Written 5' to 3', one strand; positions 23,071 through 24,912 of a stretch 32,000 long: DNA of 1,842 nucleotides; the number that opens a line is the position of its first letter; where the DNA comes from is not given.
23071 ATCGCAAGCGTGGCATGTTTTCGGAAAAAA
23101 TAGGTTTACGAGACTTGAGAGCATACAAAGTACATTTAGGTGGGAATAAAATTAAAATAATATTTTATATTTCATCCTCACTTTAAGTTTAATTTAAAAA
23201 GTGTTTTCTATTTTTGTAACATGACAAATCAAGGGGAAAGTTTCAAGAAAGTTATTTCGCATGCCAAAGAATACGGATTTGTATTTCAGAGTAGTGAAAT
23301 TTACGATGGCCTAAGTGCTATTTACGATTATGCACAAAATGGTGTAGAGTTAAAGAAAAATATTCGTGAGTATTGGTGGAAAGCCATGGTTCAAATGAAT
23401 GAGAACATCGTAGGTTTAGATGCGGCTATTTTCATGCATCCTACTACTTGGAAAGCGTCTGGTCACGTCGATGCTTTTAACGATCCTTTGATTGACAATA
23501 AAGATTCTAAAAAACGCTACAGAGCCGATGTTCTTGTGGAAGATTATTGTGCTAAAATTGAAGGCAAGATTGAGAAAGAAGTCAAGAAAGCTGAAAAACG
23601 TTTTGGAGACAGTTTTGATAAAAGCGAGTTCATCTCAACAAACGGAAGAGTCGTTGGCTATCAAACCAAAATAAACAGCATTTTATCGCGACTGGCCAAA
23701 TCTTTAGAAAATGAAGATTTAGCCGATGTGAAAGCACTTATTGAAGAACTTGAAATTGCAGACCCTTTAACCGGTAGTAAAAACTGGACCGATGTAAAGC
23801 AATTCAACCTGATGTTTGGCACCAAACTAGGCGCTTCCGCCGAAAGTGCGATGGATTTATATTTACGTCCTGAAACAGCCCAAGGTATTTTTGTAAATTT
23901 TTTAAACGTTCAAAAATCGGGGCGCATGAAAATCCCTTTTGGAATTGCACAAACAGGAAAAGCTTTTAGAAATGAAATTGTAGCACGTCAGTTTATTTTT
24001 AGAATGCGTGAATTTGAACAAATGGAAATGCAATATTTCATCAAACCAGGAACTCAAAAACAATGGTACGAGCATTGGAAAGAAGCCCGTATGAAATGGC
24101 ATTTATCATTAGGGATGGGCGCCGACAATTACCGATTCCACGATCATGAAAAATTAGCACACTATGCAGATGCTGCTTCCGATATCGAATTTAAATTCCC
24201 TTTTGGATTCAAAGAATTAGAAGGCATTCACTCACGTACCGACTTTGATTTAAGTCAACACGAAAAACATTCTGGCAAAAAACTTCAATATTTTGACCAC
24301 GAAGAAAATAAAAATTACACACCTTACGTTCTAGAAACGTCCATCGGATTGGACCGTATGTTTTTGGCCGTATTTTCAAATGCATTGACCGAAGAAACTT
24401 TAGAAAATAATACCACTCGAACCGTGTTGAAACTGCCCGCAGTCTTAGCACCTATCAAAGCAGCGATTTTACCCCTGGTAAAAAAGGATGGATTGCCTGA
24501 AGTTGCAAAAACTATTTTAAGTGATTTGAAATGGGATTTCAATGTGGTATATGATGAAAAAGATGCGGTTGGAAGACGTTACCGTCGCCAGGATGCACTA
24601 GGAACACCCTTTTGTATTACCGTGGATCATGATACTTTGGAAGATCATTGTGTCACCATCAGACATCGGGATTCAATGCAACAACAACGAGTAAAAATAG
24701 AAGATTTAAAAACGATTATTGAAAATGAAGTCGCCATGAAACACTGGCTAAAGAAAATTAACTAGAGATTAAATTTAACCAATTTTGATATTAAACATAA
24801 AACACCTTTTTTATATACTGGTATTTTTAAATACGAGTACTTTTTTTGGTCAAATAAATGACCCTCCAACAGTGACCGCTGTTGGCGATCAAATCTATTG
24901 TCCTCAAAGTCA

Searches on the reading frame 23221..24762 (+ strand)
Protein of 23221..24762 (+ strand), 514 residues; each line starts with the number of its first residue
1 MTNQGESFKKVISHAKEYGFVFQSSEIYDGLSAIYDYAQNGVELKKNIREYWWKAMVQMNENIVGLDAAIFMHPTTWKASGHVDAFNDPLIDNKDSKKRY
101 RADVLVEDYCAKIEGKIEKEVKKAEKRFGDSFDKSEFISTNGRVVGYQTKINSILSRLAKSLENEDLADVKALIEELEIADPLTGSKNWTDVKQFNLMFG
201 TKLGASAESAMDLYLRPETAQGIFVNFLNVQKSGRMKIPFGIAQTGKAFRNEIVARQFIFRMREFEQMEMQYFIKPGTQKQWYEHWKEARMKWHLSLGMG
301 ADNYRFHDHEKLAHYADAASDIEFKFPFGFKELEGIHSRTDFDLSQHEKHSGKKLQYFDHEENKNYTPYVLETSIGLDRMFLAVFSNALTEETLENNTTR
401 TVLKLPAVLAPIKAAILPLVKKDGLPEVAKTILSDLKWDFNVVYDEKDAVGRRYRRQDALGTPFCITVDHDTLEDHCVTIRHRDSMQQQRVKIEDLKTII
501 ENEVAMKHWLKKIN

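Call 20: find_related_loci(query=window:23221-24762:+, collection=genome_contigs, flank=10000)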
Query window:23221-24762:+ (514 aa) in genome_contigs; peptide patterns used: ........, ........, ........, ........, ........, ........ (x = any residue, [..] = any of these).
600 stretches matched a pattern (row limit reached: there are more); 600 encode a relative of the query (tblastn E <= 1e-3); the best 80 are kept; 80 distinct loci.
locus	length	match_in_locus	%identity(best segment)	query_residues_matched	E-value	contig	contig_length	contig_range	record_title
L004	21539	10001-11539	88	1-513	0e+0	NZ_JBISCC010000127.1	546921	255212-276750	Thalassobellus citreus strain MEBiC06459 k141_157, whole genome shotgun sequence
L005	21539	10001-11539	87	1-513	0e+0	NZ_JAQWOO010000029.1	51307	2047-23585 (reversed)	MAG: Algibacter sp. isolate cluster2_bin.205 k141_3216437, whole genome shotgun sequence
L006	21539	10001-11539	87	1-513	0e+0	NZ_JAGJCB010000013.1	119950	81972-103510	Mariniflexile gromovii strain KCTC 12570 contig13, whole genome shotgun sequence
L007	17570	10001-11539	87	1-513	0e+0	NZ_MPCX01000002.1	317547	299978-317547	MAG: Lacinutrix sp. MedPE-SW Lacinutrix-sp-MedPE-SW-C2, whole genome shotgun sequence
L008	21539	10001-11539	86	1-513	0e+0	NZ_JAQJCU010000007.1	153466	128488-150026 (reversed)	Tenacibaculum bernardetii strain PVT-9a Contig07, whole genome shotgun sequence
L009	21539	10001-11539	85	1-513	0e+0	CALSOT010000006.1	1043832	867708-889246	MAG: uncultured Polaribacter sp. isolate Z_MB122 genome assembly, contig: contig_8545_Z_MB122, whole genome shotgun sequ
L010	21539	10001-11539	86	1-513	0e+0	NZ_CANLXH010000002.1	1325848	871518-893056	Uncultured Croceitalea sp. isolate 3-263-3Z.fasta NODE_2, whole genome shotgun sequence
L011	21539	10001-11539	85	1-513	0e+0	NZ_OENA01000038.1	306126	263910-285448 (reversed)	Tenacibaculum finnmarkense strain TNO006, whole genome shotgun sequence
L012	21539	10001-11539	85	1-513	0e+0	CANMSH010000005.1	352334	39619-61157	uncultured Flavobacteriaceae bacterium isolate 2-853-G.fasta genome assembly, contig: NODE_5, whole genome shotgun seque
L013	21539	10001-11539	85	1-513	0e+0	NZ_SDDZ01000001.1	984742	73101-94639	Gelidibacter gilvus strain IC158 NODE_2_length_984742_cov_150.434, whole genome shotgun sequence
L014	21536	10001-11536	86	1-513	0e+0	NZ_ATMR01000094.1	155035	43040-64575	Winogradskyella psychrotolerans RS-3 Winogradskyella_psychrotolerans_contig_9, whole genome shotgun sequence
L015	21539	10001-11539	85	1-513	0e+0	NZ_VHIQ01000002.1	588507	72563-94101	Paucihalobacter ruber strain CWB-1 Scaffold2, whole genome shotgun sequence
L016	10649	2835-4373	87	1-513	0e+0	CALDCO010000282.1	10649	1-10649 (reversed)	MAG: uncultured Flavobacteriaceae bacterium isolate R1_Bin_Bin_212_sub genome assembly, contig: c_000000383473, whole ge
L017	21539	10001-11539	85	1-513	0e+0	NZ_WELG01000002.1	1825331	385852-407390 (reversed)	Flagellimonas olearia strain CL-SS4 NODE_2_length_1825331_cov_144.375266, whole genome shotgun sequence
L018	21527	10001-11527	86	6-514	0e+0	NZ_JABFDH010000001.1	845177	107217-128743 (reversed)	Winogradskyella ursingii strain HL4150 NODE_1_length_845177_cov_264.604_ID_1, whole genome shotgun sequence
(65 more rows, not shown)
